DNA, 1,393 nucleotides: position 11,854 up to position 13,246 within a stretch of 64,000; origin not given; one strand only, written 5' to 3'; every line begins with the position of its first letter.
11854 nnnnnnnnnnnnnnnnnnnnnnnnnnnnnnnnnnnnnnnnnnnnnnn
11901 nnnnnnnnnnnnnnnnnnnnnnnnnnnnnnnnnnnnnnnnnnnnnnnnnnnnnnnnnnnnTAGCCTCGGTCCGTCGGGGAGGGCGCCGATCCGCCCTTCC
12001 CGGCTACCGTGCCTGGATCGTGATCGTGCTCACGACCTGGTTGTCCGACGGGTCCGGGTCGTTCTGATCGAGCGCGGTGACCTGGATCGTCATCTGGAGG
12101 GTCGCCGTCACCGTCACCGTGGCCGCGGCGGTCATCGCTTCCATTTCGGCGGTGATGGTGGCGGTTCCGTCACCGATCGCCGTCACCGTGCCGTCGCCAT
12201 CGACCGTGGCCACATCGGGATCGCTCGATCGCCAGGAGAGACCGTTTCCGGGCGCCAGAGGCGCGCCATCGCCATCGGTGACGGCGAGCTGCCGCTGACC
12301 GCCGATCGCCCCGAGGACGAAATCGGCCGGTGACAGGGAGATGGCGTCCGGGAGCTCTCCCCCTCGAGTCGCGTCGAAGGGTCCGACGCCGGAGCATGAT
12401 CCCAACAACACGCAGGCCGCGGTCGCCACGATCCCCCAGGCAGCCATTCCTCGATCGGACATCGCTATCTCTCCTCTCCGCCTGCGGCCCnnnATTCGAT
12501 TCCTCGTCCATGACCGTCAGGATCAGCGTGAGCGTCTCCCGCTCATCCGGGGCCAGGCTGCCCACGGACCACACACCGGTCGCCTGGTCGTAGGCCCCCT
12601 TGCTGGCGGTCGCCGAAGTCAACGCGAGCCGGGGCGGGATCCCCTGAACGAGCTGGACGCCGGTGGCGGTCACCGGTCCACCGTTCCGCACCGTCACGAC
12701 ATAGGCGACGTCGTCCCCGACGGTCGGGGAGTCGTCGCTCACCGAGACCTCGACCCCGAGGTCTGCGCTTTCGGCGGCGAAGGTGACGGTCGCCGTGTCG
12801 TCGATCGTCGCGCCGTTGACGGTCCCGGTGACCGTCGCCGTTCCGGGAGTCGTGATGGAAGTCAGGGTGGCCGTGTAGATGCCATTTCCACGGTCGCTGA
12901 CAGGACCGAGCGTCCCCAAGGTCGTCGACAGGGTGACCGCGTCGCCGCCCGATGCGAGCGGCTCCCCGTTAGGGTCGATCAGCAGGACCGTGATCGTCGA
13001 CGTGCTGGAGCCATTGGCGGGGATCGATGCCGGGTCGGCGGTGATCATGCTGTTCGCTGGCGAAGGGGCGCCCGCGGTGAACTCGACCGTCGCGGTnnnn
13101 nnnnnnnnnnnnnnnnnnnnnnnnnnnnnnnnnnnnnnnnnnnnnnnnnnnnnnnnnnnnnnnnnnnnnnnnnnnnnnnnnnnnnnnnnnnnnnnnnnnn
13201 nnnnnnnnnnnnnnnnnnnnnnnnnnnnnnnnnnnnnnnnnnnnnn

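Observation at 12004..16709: Tandemly duplicated two-gene cassette (Big_1/DUF11 adhesin-like protein followed by Big_2 lipoprotein), divergently arranged from an OMP-TSP3 paralog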

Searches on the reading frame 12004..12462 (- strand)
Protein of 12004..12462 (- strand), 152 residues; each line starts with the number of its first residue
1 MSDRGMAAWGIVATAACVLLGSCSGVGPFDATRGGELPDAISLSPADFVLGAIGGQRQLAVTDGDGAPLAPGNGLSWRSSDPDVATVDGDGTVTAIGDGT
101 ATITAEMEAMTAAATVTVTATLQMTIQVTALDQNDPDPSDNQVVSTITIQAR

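Call 3: search_protein_families(library=pfam, proteins=[window:12004-12462:-], max_evalue=0.01)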
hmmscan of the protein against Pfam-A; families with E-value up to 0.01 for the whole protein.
window:12004-12462:- (152 aa): 4 families
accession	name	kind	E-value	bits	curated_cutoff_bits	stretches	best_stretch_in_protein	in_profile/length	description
PF02368.24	Big_2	-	1.2e-07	32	22.8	1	76-118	37-79/79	Bacterial Ig-like domain (group 2)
PF22359.2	Big-like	-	1e-06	29.3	27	1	77-120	5-48/48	Bacterial Ig-like domain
PF20578.4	aBig_2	-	0.0063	16.7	27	0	72-122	34-86/89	Atrophied bacterial Ig domain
PF14262.12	Cthe_2159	-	0.0071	16.1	25.8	1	52-131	132-204/262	Carbohydrate-binding domain-containing protein Cthe_2159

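Call 4: search_protein_families(library=ncbifam, proteins=[window:12004-12462:-], max_evalue=0.01)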
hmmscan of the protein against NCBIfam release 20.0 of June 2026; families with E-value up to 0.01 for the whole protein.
window:12004-12462:- (152 aa): 1 family
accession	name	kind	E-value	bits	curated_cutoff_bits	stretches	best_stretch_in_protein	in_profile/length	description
NF033627.3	intimin_all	equivalog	0.0028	15.5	1400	1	73-128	789-845/939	intimin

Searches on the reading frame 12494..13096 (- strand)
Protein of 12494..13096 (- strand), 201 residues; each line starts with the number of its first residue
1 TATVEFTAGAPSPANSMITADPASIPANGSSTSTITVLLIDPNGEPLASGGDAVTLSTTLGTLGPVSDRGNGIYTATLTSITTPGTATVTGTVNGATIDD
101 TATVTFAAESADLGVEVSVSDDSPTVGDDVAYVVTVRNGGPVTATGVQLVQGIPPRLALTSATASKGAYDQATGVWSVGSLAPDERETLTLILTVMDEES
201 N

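Call 61: predict_structure(alignment_id=A4)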
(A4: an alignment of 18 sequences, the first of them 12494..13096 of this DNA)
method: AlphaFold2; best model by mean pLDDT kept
length: 201 residues; sequences in the alignment: 18
mean_pLDDT: 95.3   pTM: 0.76
mean pLDDT of the five models: 95.3, 95.2, 95.2, 94.9, 93.6
residues with pLDDT >= 90: 188; 70-90: 5; 50-70: 8; < 50: 0
segments of 3 or more residues with pLDDT < 50: none
pLDDT, mean of each block of 10 residues (from residue 1): 71 98 97 98 96 98 98 98 98 98 97 97 95 97 96 94 98 97 97 92 54
secondary structure, 60 per line:
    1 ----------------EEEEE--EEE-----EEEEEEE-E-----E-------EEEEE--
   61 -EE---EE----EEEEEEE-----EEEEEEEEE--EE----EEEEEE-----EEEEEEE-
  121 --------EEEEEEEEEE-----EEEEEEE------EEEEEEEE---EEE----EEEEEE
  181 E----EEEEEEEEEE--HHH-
elements in order: E17-21 E24-26 E32-38 E54-58 E73-79 E85-93 E102-107 E113-119 E129-138 E144-150 E157-164 E168-170 E175-181 E186-195

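Call 64: fold_search(model_id=the predicted structure, library=pdb)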
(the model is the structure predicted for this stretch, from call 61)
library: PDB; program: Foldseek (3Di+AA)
matches with E <= 10: 1863; with E <= 0.001: 27
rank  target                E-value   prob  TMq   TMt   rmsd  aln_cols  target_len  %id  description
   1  5n40                  7.5e-11  1.00  0.47  0.28  11.7       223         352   25  Structure of Yersinia pseudotuberculosis adhesin InvE (released 2017-04-12)
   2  5ldy_A                6.1e-09  1.00  0.44  0.27  11.2       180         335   27  Structure of Yersinia pseudotuberculosis InvD (released 2017-06-14)
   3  5ldy_B                9.2e-09  1.00  0.46  0.28  11.8       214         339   24  Structure of Yersinia pseudotuberculosis InvD (released 2017-06-14)
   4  4e9l                  7.5e-07  1.00  0.46  0.30  10.3       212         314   21  FdeC, a Novel Broadly Conserved Escherichia coli Adhesin Eliciting Protection against Urinary Tract Infections (released 2012-04-25)
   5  1qfh_A                1.5e-06  1.00  0.45  0.43   8.9       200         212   16  DIMERIZATION OF GELATION FACTOR FROM DICTYOSTELIUM DISCOIDEUM: CRYSTAL STRUCTURE OF ROD DOMAINS 5 AND 6 (released 1999-04-16)
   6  1cwv                  2.0e-06  1.00  0.47  0.21  10.0       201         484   28  CRYSTAL STRUCTURE OF INVASIN: A BACTERIAL INTEGRIN-BINDING PROTEIN (released 1999-10-13)
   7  1wlh_B                1.4e-05  1.00  0.46  0.32  10.3       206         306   16  Molecular structure of the rod domain of Dictyostelium filamin (released 2004-10-05)
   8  1wlh_A                2.1e-05  1.00  0.45  0.31  10.3       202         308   16  Molecular structure of the rod domain of Dictyostelium filamin (released 2004-10-05)
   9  6tpl_B                3.8e-05  1.00  0.36  0.37  16.9       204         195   19  D0-D1 domain of Intimin (released 2021-01-13)
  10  6avu_A                4.7e-05  1.00  0.46  0.13   9.3       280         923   10  Human alpha-V beta-3 Integrin (open conformation) in complex with the therapeutic antibody LM609 (released 2017-11-01)
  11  7nxd_A                5.5e-05  1.00  0.48  0.14   8.8       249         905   12  Cryo-EM structure of human integrin alpha5beta1 in the half-bent conformation (released 2021-08-25)
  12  8xf6_A                6.1e-05  1.00  0.42  0.13  10.9       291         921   11  Cryo-EM structure of integrin ITGAV, ITGB3 and Cilengitide TFA complex, conformation 2 (released 2024-12-18)
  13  8gce_A                1.1e-04  1.00  0.47  0.14   8.8       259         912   10  The Extracellular Domain of Integrin AlphaIIbBeta3 in Intermediate State (released 2024-03-06)
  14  9ijj_E                1.2e-04  1.00  0.31  0.15  11.0       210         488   14  In situ structure of the central apparatus in mouse sperm axoneme. (released 2025-06-04)
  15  4g1e_A                1.5e-04  1.00  0.38  0.11  11.7       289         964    9  Crystal structure of integrin alpha V beta 3 with coil-coiled tag. (released 2012-12-12)
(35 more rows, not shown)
